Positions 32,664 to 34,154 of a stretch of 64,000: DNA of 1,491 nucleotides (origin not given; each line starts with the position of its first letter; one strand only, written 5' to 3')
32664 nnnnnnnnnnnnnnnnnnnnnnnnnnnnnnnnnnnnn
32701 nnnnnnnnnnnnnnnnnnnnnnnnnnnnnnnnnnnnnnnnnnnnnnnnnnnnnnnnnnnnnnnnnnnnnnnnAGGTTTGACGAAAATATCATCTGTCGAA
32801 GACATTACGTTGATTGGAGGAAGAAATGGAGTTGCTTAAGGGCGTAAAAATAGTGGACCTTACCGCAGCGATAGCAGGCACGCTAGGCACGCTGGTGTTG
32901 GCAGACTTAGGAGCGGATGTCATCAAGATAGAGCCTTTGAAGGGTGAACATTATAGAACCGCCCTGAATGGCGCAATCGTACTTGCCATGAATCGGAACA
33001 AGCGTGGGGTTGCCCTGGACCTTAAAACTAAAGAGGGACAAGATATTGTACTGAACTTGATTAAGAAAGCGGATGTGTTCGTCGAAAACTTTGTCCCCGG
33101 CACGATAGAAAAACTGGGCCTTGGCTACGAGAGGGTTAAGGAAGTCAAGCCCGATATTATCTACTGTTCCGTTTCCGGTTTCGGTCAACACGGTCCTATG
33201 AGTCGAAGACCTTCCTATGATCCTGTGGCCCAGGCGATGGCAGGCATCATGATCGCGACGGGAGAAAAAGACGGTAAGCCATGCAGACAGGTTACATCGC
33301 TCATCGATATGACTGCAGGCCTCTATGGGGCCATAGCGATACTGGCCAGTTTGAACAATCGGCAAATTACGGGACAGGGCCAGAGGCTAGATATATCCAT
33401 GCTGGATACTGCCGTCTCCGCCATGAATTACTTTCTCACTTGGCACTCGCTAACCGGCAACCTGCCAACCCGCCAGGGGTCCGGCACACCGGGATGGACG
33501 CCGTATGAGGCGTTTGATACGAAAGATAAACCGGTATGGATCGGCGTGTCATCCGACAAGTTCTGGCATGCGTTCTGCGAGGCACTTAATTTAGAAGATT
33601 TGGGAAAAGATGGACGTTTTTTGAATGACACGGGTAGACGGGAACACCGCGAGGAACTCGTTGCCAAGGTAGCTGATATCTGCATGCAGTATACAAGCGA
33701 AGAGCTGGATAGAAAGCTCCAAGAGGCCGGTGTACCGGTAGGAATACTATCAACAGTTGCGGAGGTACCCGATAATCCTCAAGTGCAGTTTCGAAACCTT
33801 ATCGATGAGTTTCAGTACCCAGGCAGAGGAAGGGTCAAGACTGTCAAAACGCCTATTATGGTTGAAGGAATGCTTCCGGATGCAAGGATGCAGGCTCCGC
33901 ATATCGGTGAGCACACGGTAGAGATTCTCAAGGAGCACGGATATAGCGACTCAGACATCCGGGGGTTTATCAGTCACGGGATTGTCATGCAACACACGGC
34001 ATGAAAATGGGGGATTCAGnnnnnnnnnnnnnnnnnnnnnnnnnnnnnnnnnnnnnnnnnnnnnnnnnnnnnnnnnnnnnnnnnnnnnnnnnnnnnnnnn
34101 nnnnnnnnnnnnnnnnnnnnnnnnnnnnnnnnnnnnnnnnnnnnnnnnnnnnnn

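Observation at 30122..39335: GntR-controlled operon that could encode a complete, undescribed route from itaconate/citraconate to acetyl-CoA + pyruvate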

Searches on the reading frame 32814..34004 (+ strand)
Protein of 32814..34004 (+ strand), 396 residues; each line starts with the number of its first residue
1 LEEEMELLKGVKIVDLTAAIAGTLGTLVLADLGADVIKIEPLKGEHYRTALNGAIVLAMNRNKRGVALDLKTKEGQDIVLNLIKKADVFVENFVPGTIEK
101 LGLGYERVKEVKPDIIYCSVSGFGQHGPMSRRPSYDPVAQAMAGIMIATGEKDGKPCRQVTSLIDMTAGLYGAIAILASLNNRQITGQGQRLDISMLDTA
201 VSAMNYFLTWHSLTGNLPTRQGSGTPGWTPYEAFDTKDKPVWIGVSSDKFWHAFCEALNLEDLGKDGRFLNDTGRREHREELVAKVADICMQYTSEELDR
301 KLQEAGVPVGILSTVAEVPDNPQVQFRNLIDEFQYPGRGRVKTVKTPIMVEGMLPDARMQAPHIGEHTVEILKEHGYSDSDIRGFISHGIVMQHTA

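Call 4: search_protein_families(library=pfam, proteins=[window:32814-34004:+])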
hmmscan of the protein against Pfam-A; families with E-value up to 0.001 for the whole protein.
window:32814-34004:+ (396 aa): 1 family
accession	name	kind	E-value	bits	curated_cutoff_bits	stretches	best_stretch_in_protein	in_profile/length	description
PF02515.22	CoA_transf_3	-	7.4e-118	394.3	23.3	1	8-368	1-366/366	CoA-transferase family III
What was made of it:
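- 32826..34004 (+): Class III CoA-transferase. PF02515 matches over its full length (call 4).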

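Call 5: search_protein_families(library=ncbifam, proteins=[window:32814-34004:+])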
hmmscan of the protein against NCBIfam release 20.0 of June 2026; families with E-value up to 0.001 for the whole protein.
window:32814-34004:+ (396 aa): 7 families
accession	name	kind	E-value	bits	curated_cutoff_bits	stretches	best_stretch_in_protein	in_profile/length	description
NF052585.1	SucGlutTfsCaiB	equivalog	3.2e-80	269.7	750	1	6-375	6-388/394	succinate--glutarate CoA-transferase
NF041294.1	Scnl_mescCoAtase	equivalog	4.6e-76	256.4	700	1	5-372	1-380/381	succinyl-CoA:mesaconate CoA-transferase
NF008511.0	PRK11430.1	equivalog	1.2e-75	255.1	522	1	8-374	10-378/381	CoA:oxalate CoA-transferase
NF003809.0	PRK05398.1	subfamily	3.9e-72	243.1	442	2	7-201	4-205/416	formyl-CoA transferase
TIGR03253.1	oxalate_frc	equivalog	3.6e-70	236.8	504.2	2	7-200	3-203/416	formyl-CoA transferase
NF002914.1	PRK03525.1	equivalog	1.4e-37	129.6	413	1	7-392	9-398/400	L-carnitine CoA-transferase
TIGR04253.1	mesacon_CoA_iso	equivalog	3.1e-23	82.4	725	1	7-389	2-398/403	2-methylfumaryl-CoA isomerase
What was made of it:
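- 32826..34004 (+): No NCBIfam equivalog cut-off is reached (call 5).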

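Call 29: search_solved_structures(query=window:32826-34004:+, max_evalue=1e-20)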
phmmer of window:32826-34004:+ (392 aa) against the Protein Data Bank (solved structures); distinct sequences matched with E-value up to 1e-20: 35.
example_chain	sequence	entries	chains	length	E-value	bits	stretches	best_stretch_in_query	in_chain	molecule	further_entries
9br6_A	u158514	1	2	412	2.7e-69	237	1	4-391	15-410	Succinate--hydroxymethylglutarate CoA-transferase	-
9br7_A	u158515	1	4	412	3.1e-69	236.8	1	4-391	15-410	Succinate--hydroxymethylglutarate CoA-transferase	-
10uh_A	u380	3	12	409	1.1e-68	234.9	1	4-390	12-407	Formyl-coenzyme a transferase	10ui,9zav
4hl6_A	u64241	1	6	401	3.8e-66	226.6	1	5-348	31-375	Uncharacterized protein YfdE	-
4ed9_A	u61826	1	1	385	4.9e-59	203.2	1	4-365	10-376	CAIB/BAIF family protein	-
1pqy_A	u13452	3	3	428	3.1e-50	174.3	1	4-198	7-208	Hypothetical protein yfdW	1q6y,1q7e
1pt5_A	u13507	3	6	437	4.3e-50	173.8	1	4-198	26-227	Hypothetical protein yfdW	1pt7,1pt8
2vjo_A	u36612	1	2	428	1.3e-43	152.4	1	4-200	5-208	FORMYL-COENZYME A TRANSFERASE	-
2vjq_A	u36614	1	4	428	1.6e-43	152.2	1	4-200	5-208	FORMYL-COENZYME A TRANSFERASE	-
1p5h_A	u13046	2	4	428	1.8e-43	152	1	4-200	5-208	Formyl-coenzyme A transferase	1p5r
2vjn_A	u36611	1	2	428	1.9e-43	151.9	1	4-200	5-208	FORMYL-COENZYME A TRANSFERASE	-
2vjp_A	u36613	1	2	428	2.1e-43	151.8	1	4-200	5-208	FORMYL-COENZYME A TRANSFERASE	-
2vjk_A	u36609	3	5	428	2.4e-43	151.6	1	4-200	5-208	FORMYL-COENZYME A TRANSFERASE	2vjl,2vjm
1t4c_A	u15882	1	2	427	2.5e-43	151.5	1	4-200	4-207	Formyl-CoA:oxalate CoA-transferase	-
1vgr_A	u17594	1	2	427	8.9e-43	149.7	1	4-200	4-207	Formyl-coenzyme A transferase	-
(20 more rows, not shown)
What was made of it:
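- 32826..34004 (+): The best PDB match is human succinate-hydroxymethylglutarate CoA-transferase at 237 bits (call 29).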

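Call 70: find_related_loci(query=A2, collection=metagenome_contigs, flank=10000)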
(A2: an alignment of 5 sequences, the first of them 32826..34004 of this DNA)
Query A2 (392 aa) in metagenome_contigs; peptide patterns used: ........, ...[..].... (x = any residue, [..] = any of these).
194 stretches matched a pattern; 149 encode a relative of the query (tblastn E <= 1e-3); the best 80 are kept; 80 distinct loci.
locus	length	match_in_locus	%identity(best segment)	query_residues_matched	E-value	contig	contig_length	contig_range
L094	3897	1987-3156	92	1-390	0e+0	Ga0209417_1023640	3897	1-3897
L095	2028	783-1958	84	1-392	0e+0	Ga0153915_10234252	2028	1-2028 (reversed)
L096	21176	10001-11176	84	1-392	0e+0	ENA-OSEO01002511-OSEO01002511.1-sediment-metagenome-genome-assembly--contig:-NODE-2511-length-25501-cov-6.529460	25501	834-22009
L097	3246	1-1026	77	49-390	0e+0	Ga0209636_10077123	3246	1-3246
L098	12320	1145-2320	66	1-392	0e+0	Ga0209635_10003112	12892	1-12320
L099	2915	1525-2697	66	1-391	0e+0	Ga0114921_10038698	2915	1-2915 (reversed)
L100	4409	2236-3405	66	1-390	0e+0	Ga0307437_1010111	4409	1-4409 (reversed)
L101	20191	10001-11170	66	1-390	0e+0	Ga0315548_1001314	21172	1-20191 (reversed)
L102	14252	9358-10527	65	1-390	7e-180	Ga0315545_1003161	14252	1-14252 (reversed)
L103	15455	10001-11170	65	1-390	0e+0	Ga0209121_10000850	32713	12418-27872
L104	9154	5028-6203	64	1-392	7e-179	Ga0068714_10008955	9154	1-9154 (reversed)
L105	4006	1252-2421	64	1-390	0e+0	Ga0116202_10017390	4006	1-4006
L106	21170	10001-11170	64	1-390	5e-176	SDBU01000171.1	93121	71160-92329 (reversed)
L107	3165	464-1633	64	1-390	0e+0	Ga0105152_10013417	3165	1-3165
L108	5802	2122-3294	63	1-391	3e-178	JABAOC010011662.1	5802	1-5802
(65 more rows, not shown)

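Call 84: search_protein_families(library=pfam, proteins=[L096:3336-4613:+, L096:4430-5773:+, L096:5770-6663:+, L096:6666-8129:+, L096:13327-14460:+, L096:14513-15706:+, L096:15759-16328:+, L096:16325-17608:+, L096:17631-19088:+, L096:19116-19667:+], max_evalue=0.0001)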
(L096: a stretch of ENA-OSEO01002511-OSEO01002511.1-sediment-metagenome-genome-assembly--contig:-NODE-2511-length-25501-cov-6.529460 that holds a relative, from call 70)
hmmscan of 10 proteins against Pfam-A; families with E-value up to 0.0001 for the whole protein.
L096:3336-4613:+ (425 aa): 6 families
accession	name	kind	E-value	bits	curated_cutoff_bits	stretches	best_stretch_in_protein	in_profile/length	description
PF14691.11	Fer4_20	-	9.5e-15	54.8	25.8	1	69-147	29-110/113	Dihydroprymidine dehydrogenase domain II, 4Fe-4S cluster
PF13187.11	Fer4_9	-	7.5e-07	29.5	27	1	372-418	2-52/52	4Fe-4S dicluster domain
PF12838.12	Fer4_7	-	7.2e-06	26.8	27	1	371-417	1-52/52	4Fe-4S dicluster domain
PF00070.33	Pyr_redox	-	2e-05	25.4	22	1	159-193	1-35/82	Pyridine nucleotide-disulphide oxidoreductase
PF13450.12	NAD_binding_8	-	3.4e-05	24.5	21.9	1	162-199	1-38/68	NAD(P)-binding Rossmann-like domain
PF07992.20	Pyr_redox_2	-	6.1e-05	23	26.1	1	145-191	132-176/291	Pyridine nucleotide-disulphide oxidoreductase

L096:4430-5773:+ (447 aa): 3 families
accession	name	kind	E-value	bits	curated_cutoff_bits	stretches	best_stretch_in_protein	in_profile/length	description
PF01855.24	POR_N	-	6.2e-69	232.7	27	1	74-292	2-227/231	Pyruvate flavodoxin/ferredoxin oxidoreductase, thiamine diP-bdg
PF17147.9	PFOR_II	-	1e-25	90.5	27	1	317-420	1-102/102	Pyruvate:ferredoxin oxidoreductase core domain II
PF02780.25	Transketolase_C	-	5.9e-05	23.4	25.9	0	313-398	6-87/124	Transketolase, C-terminal domain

L096:5770-6663:+ (297 aa): 1 family
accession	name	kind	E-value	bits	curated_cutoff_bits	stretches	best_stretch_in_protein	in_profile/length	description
PF02775.26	TPP_enzyme_C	-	3.9e-20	72.6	21.9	1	57-203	19-150/151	Thiamine pyrophosphate enzyme, C-terminal TPP binding domain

L096:6666-8129:+ (487 aa): 2 families
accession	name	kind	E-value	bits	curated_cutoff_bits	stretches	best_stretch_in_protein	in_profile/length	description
PF11794.13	HpaB_N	-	1e-101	340.5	35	1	5-274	1-270/270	4-hydroxyphenylacetate 3-hydroxylase N terminal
PF03241.18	HpaB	-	2e-70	236.5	25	1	281-478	1-201/202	4-hydroxyphenylacetate 3-hydroxylase C terminal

L096:13327-14460:+ (377 aa): 1 family
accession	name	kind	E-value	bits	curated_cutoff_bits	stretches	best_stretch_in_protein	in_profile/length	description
PF03480.18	DctP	-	2.6e-55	188.2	23.4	1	77-357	6-282/286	Bacterial extracellular solute-binding protein, family 7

L096:14513-15706:+ (397 aa): 1 family
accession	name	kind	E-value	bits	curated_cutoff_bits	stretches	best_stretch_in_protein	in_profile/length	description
PF03480.18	DctP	-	6.7e-54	183.6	23.4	1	98-377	7-282/286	Bacterial extracellular solute-binding protein, family 7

L096:15759-16328:+ (189 aa): 1 family
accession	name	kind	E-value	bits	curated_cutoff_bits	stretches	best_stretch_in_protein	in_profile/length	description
PF04290.18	DctQ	-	1.9e-29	102.7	28.3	1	38-168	2-130/132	Tripartite ATP-independent periplasmic transporters, DctQ component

L096:16325-17608:+ (427 aa): 1 family
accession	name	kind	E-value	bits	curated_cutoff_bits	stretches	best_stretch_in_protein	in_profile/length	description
PF06808.19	DctM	-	2.7e-108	362.9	23.8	1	8-415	3-412/413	Tripartite ATP-independent periplasmic transporter, DctM component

L096:17631-19088:+ (485 aa): 2 families
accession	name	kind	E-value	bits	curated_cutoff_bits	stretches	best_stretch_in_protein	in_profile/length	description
PF03972.19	MmgE_PrpD_N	-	1.2e-66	224.9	32.1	1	35-276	1-242/244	MmgE/PrpD N-terminal domain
PF19305.4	MmgE_PrpD_C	-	2e-38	132.4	32.1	1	300-470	1-171/173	MmgE/PrpD C-terminal domain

L096:19116-19667:+ (183 aa): 1 family
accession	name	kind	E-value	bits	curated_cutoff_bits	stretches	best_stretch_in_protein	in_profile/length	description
PF09719.15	C_GCAxxG_C_C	-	2.3e-17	63.6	27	1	33-172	2-117/118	Putative redox-active protein (C_GCAxxG_C_C)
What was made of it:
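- Close relative L096 places a 2-oxoacid:ferredoxin oxidoreductase immediately upstream of LeuCD, as expected if the product is a 2-oxoacid such as pyruvate (call 84).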
